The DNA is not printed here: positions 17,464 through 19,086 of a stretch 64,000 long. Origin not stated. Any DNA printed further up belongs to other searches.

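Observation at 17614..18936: Extra minimal family-A polymerase (thumb-palm-fingers only, no exonuclease) as the first long gene of the early operon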

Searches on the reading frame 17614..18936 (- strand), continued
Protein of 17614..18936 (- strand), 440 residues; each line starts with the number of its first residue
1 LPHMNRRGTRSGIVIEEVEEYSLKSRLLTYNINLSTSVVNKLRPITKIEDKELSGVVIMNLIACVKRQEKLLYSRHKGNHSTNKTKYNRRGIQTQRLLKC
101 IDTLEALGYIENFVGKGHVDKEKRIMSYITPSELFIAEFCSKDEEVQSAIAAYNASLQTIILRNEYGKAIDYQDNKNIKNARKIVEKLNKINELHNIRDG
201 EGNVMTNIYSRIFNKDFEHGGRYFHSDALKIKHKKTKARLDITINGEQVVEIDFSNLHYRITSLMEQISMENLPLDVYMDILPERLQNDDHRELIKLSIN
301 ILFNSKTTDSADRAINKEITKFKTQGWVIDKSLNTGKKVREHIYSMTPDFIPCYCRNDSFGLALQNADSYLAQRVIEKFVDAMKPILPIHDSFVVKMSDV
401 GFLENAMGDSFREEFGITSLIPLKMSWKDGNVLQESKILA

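Call 29: search_dna_similar(query=P0045, collection=plasmids, mode=protein, max_evalue=0.001, max_rows=30)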
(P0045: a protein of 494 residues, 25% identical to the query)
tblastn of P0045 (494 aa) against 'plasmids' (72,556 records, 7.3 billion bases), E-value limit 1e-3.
Records with a match: 4; places in all: 5; records where one place covers at least 80% of the query: 2.
Best place of each record, by identity: <60% 4.
By first word of the organism name: Paracoccus 2; Neorhizobium 1; Thioclava 1.
By predicted mobility (MOB-suite, as given by PLSDB): non-mobilizable 3; conjugative 1.
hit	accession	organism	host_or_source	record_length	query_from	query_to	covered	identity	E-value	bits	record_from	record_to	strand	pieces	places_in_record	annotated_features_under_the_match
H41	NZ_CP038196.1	Paracoccus versutus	single cell,soil adjacent to the roots ...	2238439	1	444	90%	32.3%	6e-62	226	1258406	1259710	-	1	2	none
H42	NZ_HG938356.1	Neorhizobium galegae bv. officinalis bv. officinalis str. ...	Galega officinalis root nodule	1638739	19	441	86%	22.1%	1e-9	69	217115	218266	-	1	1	record has no annotation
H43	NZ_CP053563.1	Thioclava electrotropha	cultured cells,marine sediment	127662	161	438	56%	27.9%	2e-19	100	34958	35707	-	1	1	hypothetical protein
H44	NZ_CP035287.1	Paracoccus versutus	whole organism,soil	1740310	1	204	41%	23.9%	8e-7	60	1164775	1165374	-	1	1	none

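Call 53: get_annotated_region(hit=H1, flank=9000)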
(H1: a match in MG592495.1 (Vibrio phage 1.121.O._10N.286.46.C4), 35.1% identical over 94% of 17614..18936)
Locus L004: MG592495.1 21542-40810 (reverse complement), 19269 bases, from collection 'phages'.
description: Vibrio phage 1.121.O._10N.286.46.C4, partial genome.
organism: Vibrio phage 1.121.O._10N.286.46.C4 (NCBI taxid 2070726)
taxonomy: Viruses; Duplodnaviria; Heunggongvirae; Uroviricota; Caudoviricetes
host: Enterovibrio norvegicus; source: iron chloride precipitation of 0.2um-filtered seawater, resuspended in oxalate solution; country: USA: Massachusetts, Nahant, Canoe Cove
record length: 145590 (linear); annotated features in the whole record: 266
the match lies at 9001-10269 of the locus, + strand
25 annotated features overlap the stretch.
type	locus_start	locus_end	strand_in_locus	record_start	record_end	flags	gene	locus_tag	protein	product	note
CDS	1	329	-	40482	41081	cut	-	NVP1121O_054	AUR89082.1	coil containing protein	NVP1121O_054; tara_best_match:OM-RGC.v1.015585196; cvp_best_match:CAMPEP_0000011492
CDS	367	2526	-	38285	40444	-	-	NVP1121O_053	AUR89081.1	coil containing protein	NVP1121O_053; tara_best_match:OM-RGC.v1.000725735; cvp_best_match:CAMPEP_0000014726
CDS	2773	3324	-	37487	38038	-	-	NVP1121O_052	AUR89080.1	hypothetical protein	NVP1121O_052; tara_best_match:OM-RGC.v1.019947519; cvp_best_match:CAMPEP_0000034080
CDS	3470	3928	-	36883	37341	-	-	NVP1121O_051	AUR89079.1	hypothetical protein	NVP1121O_051; tara_best_match:OM-RGC.v1.023932049; cvp_best_match:CAMPEP_0000015146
CDS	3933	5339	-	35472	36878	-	-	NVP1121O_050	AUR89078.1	tail sheath protein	NVP1121O_050; tara_best_match:OM-RGC.v1.002040830; cvp_best_match:CAMPEP_0000034084; VirFam ID:Tail sheath (Sheath); ...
CDS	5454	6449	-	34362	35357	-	-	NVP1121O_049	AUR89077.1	hypothetical protein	NVP1121O_049; tara_best_match:OM-RGC.v1.006027814; cvp_best_match:CAMPEP_0000034086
CDS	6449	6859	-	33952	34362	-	-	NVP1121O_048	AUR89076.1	head-closure protein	NVP1121O_048; tara_best_match:OM-RGC.v1.026062822; cvp_best_match:CAMPEP_0000034088; VirFam ID:Head-closure (Hc1); ...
CDS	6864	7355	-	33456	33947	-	-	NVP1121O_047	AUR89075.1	coil containing protein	NVP1121O_047; tara_best_match:OM-RGC.v1.022734525; cvp_best_match:CAMPEP_0000014982; VirFam ID:Neck protein (Ne)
CDS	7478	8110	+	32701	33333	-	-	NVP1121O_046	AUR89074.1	TMhelix containing protein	NVP1121O_046; tara_best_match:OM-RGC.v1.015417561; cvp_best_match:CAMPEP_0000011380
CDS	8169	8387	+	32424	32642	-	-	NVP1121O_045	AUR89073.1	hypothetical protein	NVP1121O_045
CDS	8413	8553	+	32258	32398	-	-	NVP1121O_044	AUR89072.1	hypothetical protein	NVP1121O_044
CDS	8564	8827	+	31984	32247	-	-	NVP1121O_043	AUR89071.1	TMhelix containing protein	NVP1121O_043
CDS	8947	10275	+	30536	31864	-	-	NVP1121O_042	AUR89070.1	hypothetical protein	NVP1121O_042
CDS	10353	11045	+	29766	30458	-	-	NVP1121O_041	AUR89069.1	hypothetical protein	NVP1121O_041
CDS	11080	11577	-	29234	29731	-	-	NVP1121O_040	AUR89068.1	head completion adaptor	NVP1121O_040; tara_best_match:OM-RGC.v1.022968934; cvp_best_match:CAMPEP_0000011676; VirFam ID:Head completion adaptor ...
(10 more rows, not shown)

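Call 54: get_annotated_region(hit=H2, flank=9000)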
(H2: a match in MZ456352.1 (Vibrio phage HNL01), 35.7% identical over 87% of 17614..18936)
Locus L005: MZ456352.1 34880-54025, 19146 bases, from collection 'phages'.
description: Vibrio phage HNL01, complete genome.
organism: Vibrio phage HNL01 (NCBI taxid 2853169)
taxonomy: Viruses; Duplodnaviria; Heunggongvirae; Uroviricota; Caudoviricetes
host: Aliivibrio fischeri ES114; source: coastal seawater; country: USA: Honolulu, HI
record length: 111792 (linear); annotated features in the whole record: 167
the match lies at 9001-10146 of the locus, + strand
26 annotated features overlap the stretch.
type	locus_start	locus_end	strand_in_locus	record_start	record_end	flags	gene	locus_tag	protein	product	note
CDS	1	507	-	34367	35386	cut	-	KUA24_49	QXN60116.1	hypothetical protein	-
CDS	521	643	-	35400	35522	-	-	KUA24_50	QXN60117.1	hypothetical protein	-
CDS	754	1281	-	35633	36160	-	-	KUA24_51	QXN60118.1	hypothetical protein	-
CDS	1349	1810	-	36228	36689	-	-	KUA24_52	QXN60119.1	hypothetical protein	-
CDS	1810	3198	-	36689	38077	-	-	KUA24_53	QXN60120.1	hypothetical protein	-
CDS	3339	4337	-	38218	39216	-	-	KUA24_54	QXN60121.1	hypothetical protein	-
CDS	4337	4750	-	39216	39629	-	-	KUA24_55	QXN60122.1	hypothetical protein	-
CDS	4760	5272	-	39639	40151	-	-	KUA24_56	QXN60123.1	hypothetical protein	-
CDS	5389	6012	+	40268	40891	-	-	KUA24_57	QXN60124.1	hypothetical protein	-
CDS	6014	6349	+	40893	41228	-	-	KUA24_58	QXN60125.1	hypothetical protein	-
CDS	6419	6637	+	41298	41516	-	-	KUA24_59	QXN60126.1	hypothetical protein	-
CDS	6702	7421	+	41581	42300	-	-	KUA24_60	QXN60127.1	hypothetical protein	-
CDS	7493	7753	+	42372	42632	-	-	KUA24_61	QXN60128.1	hypothetical protein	-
CDS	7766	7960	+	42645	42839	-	-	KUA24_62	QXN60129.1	hypothetical protein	-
CDS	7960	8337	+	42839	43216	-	-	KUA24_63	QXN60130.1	hypothetical protein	-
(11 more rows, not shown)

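Call 56: find_related_loci(query=A1, collection=viral_contigs, flank=8000)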
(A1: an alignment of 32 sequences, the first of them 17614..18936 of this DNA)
Query A1 (440 aa) in viral_contigs; peptide patterns used: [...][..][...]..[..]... (x = any residue, [..] = any of these).
39 stretches matched a pattern; 35 encode a relative of the query (tblastn E <= 1e-3); 35 distinct loci.
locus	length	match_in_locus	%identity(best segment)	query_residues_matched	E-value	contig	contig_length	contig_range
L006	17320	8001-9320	98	1-440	0e+0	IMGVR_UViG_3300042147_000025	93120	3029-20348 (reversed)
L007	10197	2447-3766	96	1-440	0e+0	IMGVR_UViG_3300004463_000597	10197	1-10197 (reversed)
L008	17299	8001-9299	92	8-440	0e+0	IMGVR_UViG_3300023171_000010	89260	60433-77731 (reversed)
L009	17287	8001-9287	92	12-440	0e+0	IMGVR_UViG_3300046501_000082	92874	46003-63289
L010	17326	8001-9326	86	1-440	0e+0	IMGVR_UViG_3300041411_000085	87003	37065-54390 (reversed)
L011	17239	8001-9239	45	22-439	4e-120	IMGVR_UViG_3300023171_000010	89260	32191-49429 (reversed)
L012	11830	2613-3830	41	23-439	5e-103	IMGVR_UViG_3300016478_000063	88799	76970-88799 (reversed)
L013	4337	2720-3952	42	23-440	4e-102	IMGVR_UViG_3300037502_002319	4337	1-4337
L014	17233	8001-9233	41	20-438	4e-100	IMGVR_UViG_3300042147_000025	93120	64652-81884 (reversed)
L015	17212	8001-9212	41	25-439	6e-98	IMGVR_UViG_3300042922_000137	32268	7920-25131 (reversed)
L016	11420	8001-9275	40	10-440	2e-94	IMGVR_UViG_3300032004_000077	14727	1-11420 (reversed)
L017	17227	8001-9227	38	23-440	4e-94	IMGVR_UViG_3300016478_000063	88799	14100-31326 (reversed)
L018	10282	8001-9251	39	16-440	1e-90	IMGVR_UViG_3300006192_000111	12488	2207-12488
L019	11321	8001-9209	38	25-435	3e-89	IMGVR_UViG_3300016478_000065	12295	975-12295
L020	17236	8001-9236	38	23-440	8e-86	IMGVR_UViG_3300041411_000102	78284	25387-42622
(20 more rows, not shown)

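Call 60: search_protein_families(library=phrogs, proteins=[L014:2849-3865:-, L014:3874-4659:-, L014:2086-2913:-, L014:5927-6625:-, L014:6604-7002:-, L014:9239-9592:+, L014:10102-10386:+, L014:11015-13711:+, L014:13724-14134:+, L014:14438-15247:+], max_evalue=0.001)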
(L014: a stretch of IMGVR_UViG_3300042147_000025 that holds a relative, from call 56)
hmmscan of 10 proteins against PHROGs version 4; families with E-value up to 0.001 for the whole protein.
L014:2849-3865:- (338 aa): 11 families
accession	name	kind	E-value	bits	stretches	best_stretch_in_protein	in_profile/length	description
phrog_374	-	DNA, RNA and nucleotide metabolism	1.1e-79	269.9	3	127-335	189-409/617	HNH endonuclease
phrog_953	-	DNA, RNA and nucleotide metabolism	4.3e-21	76.7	1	188-330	214-359/420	HNH endonuclease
phrog_3377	-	DNA, RNA and nucleotide metabolism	3.4e-20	73.7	1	189-325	5-140/196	HNH endonuclease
phrog_8790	-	DNA, RNA and nucleotide metabolism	1.2e-18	69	1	191-305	18-121/241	restriction endonuclease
phrog_99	-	DNA, RNA and nucleotide metabolism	1.4e-14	55.5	1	267-335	195-262/383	HNH endonuclease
phrog_4578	-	DNA, RNA and nucleotide metabolism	6.4e-13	49.7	1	260-335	42-117/130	HNH endonuclease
phrog_13470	-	DNA, RNA and nucleotide metabolism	7.7e-13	49.9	1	131-334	8-144/152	HNH endonuclease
phrog_22195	-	unknown function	3.3e-12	47.4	2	5-67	7-64/148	-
phrog_2081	-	DNA, RNA and nucleotide metabolism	2.2e-11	44.5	1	147-285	38-203/433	HNH endonuclease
phrog_27240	-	unknown function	2.7e-05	25.5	0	136-193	8-62/132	-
phrog_18493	-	unknown function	0.00013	23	0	3-60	55-108/136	-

L014:3874-4659:- (261 aa): 5 families
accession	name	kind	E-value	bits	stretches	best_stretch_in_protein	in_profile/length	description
phrog_170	-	other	2.3e-71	241.8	1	20-257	43-281/323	PhoH-like phosphate starvation-inducible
phrog_2765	-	other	3.7e-27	96.3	1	44-251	225-441/443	PhoH-like phosphate starvation-inducible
phrog_32482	-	other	5.2e-23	82.5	1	80-256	407-586/589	PhoH-like phosphate starvation-inducible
phrog_979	-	head and packaging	3.1e-06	27.1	1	21-197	119-293/642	terminase large subunit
phrog_2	-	head and packaging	0.00018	21.4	1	28-196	210-394/807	terminase large subunit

L014:2086-2913:- (275 aa): 10 families
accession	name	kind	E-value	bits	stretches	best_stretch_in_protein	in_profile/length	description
phrog_1827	-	other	7.3e-54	183.2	1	34-211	10-187/202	ATP-dependent protease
phrog_5410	-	other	5.6e-29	102.4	1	51-204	31-183/323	ATP-dependent protease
phrog_1684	-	head and packaging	1e-26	95.1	1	49-207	46-204/284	head maturation protease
phrog_2976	-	head and packaging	4.1e-15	57.4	1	69-157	44-135/394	head maturation protease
phrog_133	-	head and packaging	7.1e-15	55.7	1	74-265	46-227/668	head maturation protease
phrog_94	-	head and packaging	1.4e-14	55.5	1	47-196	79-239/622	head maturation protease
phrog_26628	-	head and packaging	1.2e-09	39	1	43-200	33-191/290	head maturation protease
phrog_3348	-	unknown function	2.1e-08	34.9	1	77-198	68-189/386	-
phrog_11747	-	unknown function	2.7e-05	24.5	1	68-129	54-116/290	-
phrog_53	-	head and packaging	2.7e-05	24.5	1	76-142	117-192/583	head maturation protease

L014:5927-6625:- (232 aa): 4 families
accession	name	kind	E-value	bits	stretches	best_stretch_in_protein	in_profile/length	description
phrog_953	-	DNA, RNA and nucleotide metabolism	5.8e-64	217.9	1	12-230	195-400/420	HNH endonuclease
phrog_30929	-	unknown function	1.4e-20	74.6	1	38-229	35-219/413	-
phrog_374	-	DNA, RNA and nucleotide metabolism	5.9e-20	72.6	1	33-217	265-434/617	HNH endonuclease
phrog_2081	-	DNA, RNA and nucleotide metabolism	1.4e-13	51.8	1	25-126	89-200/433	HNH endonuclease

L014:6604-7002:- (132 aa): 0 families

L014:9239-9592:+ (117 aa): 0 families

L014:10102-10386:+ (94 aa): 0 families

L014:11015-13711:+ (898 aa): 14 families
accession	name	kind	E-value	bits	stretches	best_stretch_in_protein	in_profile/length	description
phrog_2636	-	tail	5.5e-21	76.2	1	3-186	5-189/568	tail fiber protein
phrog_4128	-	tail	2.2e-16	61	1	3-182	5-182/603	tail fiber protein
phrog_366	-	tail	1.6e-13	51.9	1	3-162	5-167/474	tail fiber protein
phrog_3279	-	tail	2.8e-09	38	1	3-187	5-203/396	tail fiber protein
phrog_295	-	tail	5.9e-08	33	1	2-172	4-184/794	tail fiber protein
phrog_23469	-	unknown function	1.3e-07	31.5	1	2-156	3-154/673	-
phrog_14442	-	tail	1.5e-07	31.4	1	119-331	31-232/733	tail protein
phrog_18162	-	tail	9.9e-07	28.3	1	123-315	54-243/800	tail fiber protein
phrog_1419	-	tail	2.4e-05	23.7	1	3-221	5-233/793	tail protein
phrog_14064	-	tail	5.1e-05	23.3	1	68-219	29-180/786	tail fiber protein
phrog_13481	-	tail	7.3e-05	22.9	1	93-203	183-304/596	tail fiber protein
phrog_20658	-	head and packaging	0.0003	21.5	1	840-886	33-78/211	head decoration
phrog_35823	-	unknown function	0.00067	18.8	1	102-214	170-276/1152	-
phrog_8713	-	tail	0.00071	19.7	0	2-190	4-206/509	tail fiber protein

L014:13724-14134:+ (136 aa): 0 families

L014:14438-15247:+ (269 aa): 3 families
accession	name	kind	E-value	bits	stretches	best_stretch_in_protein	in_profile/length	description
phrog_13935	-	unknown function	2.2e-32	113.3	1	97-269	7-185/188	-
phrog_4770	-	unknown function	6.8e-10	40.2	1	9-83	12-93/94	-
phrog_38586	-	unknown function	6.3e-06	26.8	1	116-240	13-135/158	-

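Call 62: find_encoding_contigs(protein=P0045, flank=10000, max_places=8)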
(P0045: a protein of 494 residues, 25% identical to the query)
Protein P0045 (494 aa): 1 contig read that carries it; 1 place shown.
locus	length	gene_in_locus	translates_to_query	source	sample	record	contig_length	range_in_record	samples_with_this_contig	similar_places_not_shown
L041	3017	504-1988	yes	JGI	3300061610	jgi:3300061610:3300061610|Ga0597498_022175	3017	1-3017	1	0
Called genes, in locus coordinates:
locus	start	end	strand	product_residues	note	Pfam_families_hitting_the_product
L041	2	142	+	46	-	?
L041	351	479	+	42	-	-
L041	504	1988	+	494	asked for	-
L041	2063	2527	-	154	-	-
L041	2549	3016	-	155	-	?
